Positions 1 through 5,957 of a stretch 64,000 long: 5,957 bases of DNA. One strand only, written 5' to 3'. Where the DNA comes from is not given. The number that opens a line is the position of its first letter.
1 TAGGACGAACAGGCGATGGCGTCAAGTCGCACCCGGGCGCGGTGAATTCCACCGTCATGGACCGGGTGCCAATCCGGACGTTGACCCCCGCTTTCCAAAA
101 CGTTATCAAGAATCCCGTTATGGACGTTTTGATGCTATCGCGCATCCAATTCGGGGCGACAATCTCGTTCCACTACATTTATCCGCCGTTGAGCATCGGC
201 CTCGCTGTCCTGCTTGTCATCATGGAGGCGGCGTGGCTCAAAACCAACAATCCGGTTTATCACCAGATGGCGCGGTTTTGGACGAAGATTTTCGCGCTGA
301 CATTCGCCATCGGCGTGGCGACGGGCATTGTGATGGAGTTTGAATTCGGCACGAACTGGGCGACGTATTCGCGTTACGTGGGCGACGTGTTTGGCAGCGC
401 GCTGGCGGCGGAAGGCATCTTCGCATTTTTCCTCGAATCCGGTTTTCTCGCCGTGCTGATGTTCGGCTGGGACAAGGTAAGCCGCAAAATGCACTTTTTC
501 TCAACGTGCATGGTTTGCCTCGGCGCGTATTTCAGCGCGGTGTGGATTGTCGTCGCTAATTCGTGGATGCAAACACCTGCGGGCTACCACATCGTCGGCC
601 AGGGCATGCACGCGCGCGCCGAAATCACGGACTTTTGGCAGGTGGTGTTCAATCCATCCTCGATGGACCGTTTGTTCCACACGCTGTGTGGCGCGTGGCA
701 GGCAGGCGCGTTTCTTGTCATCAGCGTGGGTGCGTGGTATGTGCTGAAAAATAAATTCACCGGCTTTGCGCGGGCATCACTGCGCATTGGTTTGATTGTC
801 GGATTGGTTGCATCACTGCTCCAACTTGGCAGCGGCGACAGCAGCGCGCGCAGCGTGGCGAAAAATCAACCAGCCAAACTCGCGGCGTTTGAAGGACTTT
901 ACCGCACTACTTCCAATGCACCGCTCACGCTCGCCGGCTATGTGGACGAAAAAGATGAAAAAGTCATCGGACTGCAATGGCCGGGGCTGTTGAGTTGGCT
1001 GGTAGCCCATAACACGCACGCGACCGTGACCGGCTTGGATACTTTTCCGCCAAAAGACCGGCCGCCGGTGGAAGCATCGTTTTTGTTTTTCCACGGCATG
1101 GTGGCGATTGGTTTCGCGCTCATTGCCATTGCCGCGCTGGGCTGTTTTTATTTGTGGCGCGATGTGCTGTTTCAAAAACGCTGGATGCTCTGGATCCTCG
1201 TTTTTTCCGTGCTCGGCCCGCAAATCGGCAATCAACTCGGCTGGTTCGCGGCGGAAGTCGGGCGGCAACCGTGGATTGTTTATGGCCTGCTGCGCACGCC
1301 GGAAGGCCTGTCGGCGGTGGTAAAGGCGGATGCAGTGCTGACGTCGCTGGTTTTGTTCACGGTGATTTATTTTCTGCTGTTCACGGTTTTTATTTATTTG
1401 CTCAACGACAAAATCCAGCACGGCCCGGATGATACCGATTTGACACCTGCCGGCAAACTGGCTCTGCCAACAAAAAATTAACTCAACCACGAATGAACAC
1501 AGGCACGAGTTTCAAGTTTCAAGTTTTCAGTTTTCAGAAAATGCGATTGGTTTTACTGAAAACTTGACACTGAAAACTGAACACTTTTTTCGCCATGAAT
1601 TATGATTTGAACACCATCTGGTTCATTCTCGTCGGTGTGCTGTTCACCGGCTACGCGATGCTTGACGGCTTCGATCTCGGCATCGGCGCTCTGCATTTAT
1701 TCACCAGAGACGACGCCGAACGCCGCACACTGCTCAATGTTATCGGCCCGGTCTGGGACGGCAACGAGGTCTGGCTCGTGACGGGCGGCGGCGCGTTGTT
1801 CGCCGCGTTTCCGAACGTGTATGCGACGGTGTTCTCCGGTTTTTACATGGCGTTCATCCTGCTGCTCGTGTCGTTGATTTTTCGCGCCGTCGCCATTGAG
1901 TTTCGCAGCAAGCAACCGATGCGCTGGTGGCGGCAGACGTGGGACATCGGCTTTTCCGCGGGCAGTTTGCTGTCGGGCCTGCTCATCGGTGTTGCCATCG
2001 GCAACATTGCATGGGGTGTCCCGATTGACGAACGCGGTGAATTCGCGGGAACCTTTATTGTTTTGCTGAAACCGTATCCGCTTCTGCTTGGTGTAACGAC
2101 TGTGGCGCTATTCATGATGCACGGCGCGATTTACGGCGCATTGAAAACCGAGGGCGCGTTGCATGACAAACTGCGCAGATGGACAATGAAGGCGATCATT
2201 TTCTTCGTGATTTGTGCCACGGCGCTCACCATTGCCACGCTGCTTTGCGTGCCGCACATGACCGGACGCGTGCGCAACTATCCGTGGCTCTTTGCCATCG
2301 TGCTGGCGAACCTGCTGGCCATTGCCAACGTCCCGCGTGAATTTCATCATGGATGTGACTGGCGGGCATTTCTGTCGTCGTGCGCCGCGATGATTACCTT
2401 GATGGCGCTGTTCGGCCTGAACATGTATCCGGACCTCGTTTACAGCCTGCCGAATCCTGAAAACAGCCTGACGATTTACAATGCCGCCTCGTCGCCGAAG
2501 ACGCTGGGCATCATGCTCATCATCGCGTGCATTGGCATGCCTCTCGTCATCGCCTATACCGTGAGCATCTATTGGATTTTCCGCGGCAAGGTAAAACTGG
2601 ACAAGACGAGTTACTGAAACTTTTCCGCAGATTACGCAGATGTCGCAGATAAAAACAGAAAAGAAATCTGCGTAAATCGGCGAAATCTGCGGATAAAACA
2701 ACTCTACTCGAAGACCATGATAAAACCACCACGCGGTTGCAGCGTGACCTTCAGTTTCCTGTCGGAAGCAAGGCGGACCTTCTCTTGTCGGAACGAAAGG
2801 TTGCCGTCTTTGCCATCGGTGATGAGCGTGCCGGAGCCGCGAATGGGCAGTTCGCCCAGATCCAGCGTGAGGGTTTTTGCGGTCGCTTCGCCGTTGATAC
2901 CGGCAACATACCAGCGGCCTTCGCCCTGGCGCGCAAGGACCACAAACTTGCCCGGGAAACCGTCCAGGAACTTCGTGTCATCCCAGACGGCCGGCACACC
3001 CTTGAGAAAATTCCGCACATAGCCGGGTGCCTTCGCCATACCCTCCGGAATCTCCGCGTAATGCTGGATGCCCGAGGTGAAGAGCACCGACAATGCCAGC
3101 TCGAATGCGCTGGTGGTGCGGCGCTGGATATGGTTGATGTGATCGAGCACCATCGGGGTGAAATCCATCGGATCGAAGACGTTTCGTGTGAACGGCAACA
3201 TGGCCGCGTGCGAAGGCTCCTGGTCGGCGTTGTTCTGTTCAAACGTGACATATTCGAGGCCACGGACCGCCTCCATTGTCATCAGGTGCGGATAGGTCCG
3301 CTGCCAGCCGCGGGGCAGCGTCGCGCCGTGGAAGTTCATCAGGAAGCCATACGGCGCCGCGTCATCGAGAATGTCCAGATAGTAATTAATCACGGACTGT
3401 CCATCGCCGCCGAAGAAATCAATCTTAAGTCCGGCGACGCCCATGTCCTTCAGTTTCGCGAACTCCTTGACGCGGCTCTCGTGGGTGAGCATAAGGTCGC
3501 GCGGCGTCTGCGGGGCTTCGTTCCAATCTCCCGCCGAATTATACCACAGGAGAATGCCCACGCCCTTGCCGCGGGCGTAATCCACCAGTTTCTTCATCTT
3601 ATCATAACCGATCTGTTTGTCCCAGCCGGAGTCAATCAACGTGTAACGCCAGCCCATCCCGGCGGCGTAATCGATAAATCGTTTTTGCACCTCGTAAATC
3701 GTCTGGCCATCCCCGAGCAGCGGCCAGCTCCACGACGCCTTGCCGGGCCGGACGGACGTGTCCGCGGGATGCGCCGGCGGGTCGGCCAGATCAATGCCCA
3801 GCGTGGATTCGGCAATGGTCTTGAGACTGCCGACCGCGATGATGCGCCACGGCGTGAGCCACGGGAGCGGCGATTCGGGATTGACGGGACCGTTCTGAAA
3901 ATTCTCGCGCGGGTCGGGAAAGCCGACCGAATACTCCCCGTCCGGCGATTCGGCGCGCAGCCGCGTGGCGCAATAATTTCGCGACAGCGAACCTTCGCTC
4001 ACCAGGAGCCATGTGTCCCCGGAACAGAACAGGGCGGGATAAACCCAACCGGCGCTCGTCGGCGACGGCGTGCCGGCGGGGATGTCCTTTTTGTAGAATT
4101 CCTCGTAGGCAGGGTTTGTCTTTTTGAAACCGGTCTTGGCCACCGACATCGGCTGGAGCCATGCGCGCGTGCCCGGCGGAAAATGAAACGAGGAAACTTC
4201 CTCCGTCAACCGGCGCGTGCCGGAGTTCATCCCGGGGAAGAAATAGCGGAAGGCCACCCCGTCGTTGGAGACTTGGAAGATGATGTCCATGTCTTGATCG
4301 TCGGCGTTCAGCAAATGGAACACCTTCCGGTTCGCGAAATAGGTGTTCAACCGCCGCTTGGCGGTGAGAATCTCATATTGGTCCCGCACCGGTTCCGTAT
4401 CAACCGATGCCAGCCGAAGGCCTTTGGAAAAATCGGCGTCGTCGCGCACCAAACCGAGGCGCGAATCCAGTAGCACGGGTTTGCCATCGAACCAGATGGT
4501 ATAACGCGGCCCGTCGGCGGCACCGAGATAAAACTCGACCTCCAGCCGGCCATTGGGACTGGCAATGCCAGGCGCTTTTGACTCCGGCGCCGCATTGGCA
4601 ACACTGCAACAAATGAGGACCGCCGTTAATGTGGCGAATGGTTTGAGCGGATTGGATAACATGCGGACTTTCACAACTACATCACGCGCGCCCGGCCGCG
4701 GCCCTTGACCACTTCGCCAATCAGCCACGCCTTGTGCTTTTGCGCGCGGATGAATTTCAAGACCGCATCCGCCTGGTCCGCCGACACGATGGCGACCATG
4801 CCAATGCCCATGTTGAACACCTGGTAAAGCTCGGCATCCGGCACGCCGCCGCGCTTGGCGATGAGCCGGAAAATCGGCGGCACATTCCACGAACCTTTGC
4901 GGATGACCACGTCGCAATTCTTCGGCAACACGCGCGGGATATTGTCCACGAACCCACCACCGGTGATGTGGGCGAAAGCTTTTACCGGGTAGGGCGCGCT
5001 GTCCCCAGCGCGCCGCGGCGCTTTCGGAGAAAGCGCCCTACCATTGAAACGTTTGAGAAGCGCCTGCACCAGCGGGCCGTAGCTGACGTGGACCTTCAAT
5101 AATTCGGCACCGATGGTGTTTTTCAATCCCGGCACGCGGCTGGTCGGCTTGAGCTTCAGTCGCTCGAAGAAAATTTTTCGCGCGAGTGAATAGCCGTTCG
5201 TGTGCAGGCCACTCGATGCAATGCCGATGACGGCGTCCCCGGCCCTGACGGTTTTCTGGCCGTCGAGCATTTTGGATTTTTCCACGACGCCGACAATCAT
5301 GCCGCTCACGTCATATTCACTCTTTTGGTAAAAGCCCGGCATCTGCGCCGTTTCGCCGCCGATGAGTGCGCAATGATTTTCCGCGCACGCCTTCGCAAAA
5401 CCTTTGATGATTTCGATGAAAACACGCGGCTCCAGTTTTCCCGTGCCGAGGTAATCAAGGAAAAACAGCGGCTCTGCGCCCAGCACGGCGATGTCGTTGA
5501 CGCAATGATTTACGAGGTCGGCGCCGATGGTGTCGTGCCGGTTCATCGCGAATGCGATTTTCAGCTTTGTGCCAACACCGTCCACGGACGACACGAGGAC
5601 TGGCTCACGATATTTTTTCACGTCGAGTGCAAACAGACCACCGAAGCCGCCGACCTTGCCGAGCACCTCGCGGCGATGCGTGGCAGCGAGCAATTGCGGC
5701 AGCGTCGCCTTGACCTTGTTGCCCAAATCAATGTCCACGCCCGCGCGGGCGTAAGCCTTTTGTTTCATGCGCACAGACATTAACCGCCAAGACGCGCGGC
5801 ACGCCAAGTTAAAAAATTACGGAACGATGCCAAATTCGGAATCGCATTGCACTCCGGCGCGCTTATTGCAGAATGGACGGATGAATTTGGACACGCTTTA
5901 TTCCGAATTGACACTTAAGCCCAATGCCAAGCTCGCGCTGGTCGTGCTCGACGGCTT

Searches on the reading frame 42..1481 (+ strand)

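Call 37: search_protein_families(library=pfam, proteins=[window:42-1481:+], max_evalue=0.00001)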
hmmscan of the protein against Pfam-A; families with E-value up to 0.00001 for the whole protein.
window:42-1481:+ (479 aa): 1 family
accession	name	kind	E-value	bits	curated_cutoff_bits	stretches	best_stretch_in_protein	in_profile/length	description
PF01654.22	Cyt_bd_oxida_I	-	4.6e-165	549.7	26.2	1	32-462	1-418/418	Cytochrome bd terminal oxidase subunit I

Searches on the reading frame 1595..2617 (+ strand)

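Call 37: search_protein_families(library=pfam, proteins=[window:1595-2617:+], max_evalue=0.00001)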
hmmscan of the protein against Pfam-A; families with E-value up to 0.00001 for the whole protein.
window:1595-2617:+ (340 aa): 1 family
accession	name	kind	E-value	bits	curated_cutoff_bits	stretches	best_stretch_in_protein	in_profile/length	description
PF02322.20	Cyt_bd_oxida_II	-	2.4e-103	346.1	35.6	1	5-329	1-302/302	Cytochrome bd terminal oxidase subunit II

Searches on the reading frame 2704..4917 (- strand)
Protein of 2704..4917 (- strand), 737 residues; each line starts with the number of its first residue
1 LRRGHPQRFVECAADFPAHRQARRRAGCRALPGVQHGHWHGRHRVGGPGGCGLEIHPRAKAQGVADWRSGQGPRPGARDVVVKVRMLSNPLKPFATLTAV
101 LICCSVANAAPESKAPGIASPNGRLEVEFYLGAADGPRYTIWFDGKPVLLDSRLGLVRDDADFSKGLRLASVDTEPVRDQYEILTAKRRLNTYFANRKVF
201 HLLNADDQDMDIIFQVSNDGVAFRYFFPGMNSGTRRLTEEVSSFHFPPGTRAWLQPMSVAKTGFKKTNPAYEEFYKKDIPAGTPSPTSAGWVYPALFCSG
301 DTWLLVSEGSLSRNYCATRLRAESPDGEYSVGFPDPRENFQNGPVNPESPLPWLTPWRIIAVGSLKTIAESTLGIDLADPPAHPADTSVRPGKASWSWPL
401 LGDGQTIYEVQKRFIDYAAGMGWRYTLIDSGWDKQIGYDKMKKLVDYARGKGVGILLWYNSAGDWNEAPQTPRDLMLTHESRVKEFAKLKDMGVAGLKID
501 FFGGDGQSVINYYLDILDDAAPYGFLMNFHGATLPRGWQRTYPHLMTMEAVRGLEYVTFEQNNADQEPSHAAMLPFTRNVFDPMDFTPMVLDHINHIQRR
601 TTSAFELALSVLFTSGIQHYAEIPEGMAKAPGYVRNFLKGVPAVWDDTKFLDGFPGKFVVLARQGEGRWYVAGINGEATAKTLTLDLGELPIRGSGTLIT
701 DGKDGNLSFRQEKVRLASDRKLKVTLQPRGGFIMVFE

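Call 37: search_protein_families(library=pfam, proteins=[window:2704-4917:-], max_evalue=0.00001)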
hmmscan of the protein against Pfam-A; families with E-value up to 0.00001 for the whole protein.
window:2704-4917:- (737 aa): 3 families
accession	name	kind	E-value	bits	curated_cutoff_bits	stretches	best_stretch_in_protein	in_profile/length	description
PF10566.15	Glyco_hydro_97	-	1.5e-61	208.6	32.5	1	389-642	5-275/275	Glycoside hydrolase 97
PF14508.12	GH97_N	-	9.9e-49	166.3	25.3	1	118-380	1-229/229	Glycosyl-hydrolase 97 N-terminal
PF14509.12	GH97_C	-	5.8e-19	68.6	25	1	644-736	1-96/97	Glycosyl-hydrolase 97 C-terminal, oligomerisation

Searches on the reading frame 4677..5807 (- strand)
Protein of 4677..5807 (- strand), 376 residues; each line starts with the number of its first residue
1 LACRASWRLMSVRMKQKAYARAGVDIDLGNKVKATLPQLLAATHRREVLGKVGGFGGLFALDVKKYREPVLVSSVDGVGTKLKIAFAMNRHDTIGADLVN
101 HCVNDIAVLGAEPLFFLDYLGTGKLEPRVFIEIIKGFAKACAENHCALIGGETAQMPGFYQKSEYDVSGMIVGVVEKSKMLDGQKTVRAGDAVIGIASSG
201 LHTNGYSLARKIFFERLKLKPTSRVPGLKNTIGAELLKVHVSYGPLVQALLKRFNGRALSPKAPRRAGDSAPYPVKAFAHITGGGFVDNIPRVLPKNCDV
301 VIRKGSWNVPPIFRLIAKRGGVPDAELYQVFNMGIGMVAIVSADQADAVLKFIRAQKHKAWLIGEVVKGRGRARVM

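Call 37: search_protein_families(library=pfam, proteins=[window:4677-5807:-], max_evalue=0.00001)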
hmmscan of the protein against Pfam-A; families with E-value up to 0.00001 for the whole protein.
window:4677-5807:- (376 aa): 2 families
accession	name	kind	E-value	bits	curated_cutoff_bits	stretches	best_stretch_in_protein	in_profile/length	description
PF02769.27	AIRS_C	-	5.8e-25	88.7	23.1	1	188-371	1-150/156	AIR synthase related protein, C-terminal domain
PF00586.29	AIRS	-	3e-24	86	24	1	70-175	14-112/112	AIR synthase related protein, N-terminal domain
